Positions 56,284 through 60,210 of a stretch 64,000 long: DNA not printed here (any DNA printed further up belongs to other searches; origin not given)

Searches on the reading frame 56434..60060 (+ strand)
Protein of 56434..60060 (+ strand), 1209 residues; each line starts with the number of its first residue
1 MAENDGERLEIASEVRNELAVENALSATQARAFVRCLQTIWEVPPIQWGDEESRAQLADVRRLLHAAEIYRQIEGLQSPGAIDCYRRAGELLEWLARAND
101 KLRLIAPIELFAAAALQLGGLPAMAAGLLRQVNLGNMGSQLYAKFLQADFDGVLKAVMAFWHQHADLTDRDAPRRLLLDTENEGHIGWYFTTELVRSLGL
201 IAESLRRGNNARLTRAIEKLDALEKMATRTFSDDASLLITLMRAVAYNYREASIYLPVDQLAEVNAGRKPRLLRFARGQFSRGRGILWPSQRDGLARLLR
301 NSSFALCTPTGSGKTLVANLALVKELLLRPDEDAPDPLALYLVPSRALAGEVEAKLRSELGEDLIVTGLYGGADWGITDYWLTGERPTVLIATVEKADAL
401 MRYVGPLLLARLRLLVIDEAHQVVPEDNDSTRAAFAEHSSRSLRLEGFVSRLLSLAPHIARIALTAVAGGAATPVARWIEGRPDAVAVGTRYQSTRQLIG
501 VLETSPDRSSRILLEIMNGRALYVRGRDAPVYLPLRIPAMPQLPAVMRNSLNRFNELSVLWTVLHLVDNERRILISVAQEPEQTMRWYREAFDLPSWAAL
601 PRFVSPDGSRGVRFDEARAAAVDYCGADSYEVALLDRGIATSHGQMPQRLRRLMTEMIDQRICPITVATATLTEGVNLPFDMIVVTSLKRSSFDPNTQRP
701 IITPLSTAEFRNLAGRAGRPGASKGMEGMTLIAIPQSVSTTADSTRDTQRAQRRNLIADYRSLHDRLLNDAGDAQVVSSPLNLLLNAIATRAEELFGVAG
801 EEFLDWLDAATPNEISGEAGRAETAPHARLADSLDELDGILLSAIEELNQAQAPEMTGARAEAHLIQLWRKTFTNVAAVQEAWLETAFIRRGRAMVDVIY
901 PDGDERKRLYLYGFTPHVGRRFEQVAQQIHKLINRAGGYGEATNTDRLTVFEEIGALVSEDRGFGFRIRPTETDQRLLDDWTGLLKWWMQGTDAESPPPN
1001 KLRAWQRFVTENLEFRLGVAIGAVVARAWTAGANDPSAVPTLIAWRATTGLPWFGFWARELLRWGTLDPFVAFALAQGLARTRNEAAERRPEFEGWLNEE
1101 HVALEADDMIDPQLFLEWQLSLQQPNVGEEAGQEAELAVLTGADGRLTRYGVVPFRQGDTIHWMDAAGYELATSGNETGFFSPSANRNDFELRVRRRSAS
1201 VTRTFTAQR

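Call 3: search_protein_families(library=pfam, proteins=[window:56434-60060:+], max_evalue=0.1)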
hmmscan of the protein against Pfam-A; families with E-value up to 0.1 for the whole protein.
window:56434-60060:+ (1209 aa): 4 families
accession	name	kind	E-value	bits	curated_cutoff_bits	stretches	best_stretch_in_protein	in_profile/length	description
PF00270.35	DEAD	-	4.4e-19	69.3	26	1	289-426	2-132/167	DEAD/DEAH box helicase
PF04851.21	ResIII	-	1.7e-05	25.3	22.5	1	300-433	22-145/164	Type III restriction enzyme, res subunit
PF00271.37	Helicase_C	-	0.00096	19.8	23.5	1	638-721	41-110/110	Helicase conserved C-terminal domain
PF13401.12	AAA_22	-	0.004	17.9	27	1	303-425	7-97/130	AAA domain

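Call 4: search_protein_families(library=padloc, proteins=[window:56434-60060:+], max_evalue=0.1)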
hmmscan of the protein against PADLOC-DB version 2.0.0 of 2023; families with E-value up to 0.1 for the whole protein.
window:56434-60060:+ (1209 aa): 27 families (the best 25 are shown)
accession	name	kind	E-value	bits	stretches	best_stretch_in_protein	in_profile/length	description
PDLC00174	HamB1|HamB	-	7.2e-50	167.8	1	86-1032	84-979/1163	DEAD-box helicase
PDLC00192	HamB1|HamB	-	1.7e-43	146.5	2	81-439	75-416/1104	DEAD-box helicase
PDLC00194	HamB1|HamB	-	1.2e-37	127.3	2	633-749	556-666/995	DEAD-box helicase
PDLC04531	PDC-M23B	-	1e-25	88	1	194-730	205-708/1060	-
PDLC00200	HamB2|HamB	-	2.7e-22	76.6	2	633-722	442-522/865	DEAD-box helicase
PDLC00186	HamB1|HamB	-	6.8e-22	75.3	2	633-721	443-522/864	DEAD-box helicase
PDLC00188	HamB1|HamB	-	6.8e-21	72.1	2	624-743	559-666/1037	DEAD-box helicase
PDLC00176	HamB1|HamB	-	3.8e-19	66.3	2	630-719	420-499/845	DEAD-box helicase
PDLC00187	HamB1|HamB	-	1.2e-18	64.9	2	632-720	428-507/851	DEAD-box helicase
PDLC00190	HamB1|HamB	-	3.8e-18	63.3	2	632-720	426-504/866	DEAD-box helicase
PDLC00185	HamB1|HamB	-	4.7e-17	59.1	2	632-719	436-513/871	DEAD-box helicase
PDLC00175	HamB1|HamB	-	6e-14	48.5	2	285-427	224-358/1000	DEAD-box helicase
PDLC00199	HamB2|HamB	-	6.4e-14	48.9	2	633-719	430-506/841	DEAD-box helicase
PDLC04530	PDC-M23B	-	2.7e-12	43.6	2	302-459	85-246/828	-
PDLC00178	HamB1|HamB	-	2e-11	40.6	2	624-736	560-660/830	DEAD-box helicase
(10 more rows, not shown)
